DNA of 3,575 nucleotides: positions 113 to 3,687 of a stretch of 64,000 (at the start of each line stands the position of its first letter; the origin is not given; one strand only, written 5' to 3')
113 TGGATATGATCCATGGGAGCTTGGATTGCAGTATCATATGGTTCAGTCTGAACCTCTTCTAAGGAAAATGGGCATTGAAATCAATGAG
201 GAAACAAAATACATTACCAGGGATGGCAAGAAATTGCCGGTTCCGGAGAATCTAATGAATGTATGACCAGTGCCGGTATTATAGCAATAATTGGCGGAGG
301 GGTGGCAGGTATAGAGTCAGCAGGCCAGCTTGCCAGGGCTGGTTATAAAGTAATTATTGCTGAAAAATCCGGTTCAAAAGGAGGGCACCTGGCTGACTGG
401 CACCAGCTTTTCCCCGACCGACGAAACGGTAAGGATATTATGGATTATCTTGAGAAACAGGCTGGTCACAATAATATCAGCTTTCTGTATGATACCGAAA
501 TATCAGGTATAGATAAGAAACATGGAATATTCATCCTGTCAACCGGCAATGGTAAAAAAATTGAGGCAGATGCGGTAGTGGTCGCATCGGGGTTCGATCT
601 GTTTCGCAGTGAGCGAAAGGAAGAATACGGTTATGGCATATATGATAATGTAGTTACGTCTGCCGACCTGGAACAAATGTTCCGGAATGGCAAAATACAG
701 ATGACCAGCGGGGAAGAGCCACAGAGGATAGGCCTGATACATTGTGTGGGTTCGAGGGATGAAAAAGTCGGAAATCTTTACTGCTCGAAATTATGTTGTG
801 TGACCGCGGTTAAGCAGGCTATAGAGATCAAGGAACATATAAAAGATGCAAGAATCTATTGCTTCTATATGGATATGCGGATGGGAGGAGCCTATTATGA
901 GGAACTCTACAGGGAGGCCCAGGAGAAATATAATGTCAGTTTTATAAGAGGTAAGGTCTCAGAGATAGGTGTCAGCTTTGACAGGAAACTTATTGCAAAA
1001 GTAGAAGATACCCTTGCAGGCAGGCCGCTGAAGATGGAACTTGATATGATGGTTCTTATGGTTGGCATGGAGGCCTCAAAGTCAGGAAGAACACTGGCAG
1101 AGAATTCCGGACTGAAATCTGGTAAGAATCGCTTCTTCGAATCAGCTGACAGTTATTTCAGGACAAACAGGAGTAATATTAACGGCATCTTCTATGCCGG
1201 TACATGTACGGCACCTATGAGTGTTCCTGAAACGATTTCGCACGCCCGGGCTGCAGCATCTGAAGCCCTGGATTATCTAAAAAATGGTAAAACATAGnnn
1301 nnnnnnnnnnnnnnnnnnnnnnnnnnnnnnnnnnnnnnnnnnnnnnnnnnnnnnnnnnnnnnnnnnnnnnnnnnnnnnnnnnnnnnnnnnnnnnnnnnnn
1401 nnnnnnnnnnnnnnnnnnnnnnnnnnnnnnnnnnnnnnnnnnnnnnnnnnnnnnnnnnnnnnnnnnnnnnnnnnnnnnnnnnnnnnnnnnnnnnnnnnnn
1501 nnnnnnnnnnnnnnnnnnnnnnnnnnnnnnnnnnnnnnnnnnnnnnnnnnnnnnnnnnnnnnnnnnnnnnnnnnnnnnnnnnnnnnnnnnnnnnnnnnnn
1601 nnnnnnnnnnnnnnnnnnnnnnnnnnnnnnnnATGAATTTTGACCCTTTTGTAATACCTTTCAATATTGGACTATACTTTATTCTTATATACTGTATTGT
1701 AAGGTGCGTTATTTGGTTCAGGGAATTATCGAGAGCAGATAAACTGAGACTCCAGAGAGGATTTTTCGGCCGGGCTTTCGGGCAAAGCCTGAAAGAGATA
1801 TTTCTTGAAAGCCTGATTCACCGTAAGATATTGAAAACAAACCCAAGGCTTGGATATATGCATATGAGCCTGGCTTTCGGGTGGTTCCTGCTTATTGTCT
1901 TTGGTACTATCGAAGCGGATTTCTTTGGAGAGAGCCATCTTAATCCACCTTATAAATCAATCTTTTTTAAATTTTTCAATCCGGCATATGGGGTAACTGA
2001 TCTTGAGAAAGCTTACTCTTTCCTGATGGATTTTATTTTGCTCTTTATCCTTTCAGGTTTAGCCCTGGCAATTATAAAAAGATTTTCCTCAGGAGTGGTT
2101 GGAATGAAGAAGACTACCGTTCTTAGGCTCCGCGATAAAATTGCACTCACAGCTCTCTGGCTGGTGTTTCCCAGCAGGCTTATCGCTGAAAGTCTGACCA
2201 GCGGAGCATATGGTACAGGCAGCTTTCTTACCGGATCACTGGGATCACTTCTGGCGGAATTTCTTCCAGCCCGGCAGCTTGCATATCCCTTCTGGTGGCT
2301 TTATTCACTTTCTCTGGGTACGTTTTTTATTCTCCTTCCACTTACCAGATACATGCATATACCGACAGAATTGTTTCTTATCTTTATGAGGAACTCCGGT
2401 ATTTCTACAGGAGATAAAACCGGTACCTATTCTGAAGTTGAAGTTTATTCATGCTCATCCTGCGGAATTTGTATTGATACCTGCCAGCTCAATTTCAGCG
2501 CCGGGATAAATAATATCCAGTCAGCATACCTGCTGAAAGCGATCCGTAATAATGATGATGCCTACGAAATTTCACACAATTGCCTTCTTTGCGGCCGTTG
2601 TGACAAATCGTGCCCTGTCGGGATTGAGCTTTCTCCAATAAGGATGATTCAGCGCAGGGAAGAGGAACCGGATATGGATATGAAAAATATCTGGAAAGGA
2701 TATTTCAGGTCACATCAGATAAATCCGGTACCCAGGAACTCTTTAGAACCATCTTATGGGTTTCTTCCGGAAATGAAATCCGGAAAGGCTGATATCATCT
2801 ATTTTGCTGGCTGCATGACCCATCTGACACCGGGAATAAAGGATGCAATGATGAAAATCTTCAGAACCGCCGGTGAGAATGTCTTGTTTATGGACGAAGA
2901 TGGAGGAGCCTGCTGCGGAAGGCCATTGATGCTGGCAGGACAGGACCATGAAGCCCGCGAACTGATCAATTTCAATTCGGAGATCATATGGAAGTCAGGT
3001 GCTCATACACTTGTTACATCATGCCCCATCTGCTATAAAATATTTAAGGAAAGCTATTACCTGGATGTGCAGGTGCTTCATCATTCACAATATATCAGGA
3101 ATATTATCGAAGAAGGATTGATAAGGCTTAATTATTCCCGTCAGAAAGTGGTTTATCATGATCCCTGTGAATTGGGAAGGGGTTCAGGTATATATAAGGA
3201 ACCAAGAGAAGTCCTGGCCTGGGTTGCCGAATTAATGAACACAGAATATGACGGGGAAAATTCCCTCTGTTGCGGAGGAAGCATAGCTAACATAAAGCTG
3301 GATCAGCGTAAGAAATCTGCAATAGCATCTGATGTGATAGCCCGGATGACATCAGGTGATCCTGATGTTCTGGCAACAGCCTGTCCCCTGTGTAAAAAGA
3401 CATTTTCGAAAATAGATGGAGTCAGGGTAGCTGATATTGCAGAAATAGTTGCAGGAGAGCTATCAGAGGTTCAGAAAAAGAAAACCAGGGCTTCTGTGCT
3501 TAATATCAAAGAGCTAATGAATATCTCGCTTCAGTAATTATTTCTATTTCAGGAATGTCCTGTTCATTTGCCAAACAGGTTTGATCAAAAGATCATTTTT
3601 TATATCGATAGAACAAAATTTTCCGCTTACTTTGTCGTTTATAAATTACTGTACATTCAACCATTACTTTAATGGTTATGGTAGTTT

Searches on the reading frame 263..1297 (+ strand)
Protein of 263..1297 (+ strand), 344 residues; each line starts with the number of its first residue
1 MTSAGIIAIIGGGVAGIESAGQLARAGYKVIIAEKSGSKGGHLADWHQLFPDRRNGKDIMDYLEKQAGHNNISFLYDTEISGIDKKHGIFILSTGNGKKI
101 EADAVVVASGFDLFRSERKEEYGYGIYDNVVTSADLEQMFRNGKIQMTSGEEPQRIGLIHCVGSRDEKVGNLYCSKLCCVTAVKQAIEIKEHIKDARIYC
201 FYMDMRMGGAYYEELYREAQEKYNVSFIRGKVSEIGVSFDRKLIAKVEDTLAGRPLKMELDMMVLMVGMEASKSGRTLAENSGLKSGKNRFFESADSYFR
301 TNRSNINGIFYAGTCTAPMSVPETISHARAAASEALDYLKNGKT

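Call 43: search_protein_families(library=pfam, proteins=[window:263-1297:+], max_evalue=0.00001)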
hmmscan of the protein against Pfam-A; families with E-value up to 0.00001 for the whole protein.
window:263-1297:+ (344 aa): 7 families
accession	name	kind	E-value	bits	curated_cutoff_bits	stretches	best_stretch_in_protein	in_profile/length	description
PF07992.20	Pyr_redox_2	-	6.5e-21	75.4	26.1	2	7-115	3-113/291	Pyridine nucleotide-disulphide oxidoreductase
PF03486.20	HI0933_like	-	1e-11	45.2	50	1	45-110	97-163/244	HI0933-like protein Rossmann domain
PF01266.30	DAO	-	1e-08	35.6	27.9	0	7-36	2-31/353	FAD dependent oxidoreductase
PF13738.12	Pyr_redox_3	-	3.2e-08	33.6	30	0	54-111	78-134/305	Pyridine nucleotide-disulphide oxidoreductase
PF01593.30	Amino_oxidase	-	1.4e-06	28.4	19.8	0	73-113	218-258/443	Flavin containing amine oxidoreductase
PF00070.33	Pyr_redox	-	1.5e-06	29.1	22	0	7-36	2-31/82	Pyridine nucleotide-disulphide oxidoreductase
PF00890.30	FAD_binding_2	-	2.8e-06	27.2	20.4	0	8-44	3-39/414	FAD binding domain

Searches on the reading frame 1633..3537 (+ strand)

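Call 43: search_protein_families(library=pfam, proteins=[window:1633-3537:+], max_evalue=0.00001)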
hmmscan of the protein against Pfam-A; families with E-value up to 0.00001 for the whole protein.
window:1633-3537:+ (634 aa): 3 families
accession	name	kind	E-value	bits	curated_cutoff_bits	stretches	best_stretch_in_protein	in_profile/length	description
PF02754.22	CCG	-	2.7e-24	85.5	20.6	2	506-591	1-84/85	Cysteine-rich domain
PF13183.11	Fer4_8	-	2.2e-07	31.7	27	1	270-331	1-68/68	4Fe-4S dicluster domain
PF13534.11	Fer4_17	-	5.6e-06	27.3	22.2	0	273-331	1-60/61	4Fe-4S dicluster domain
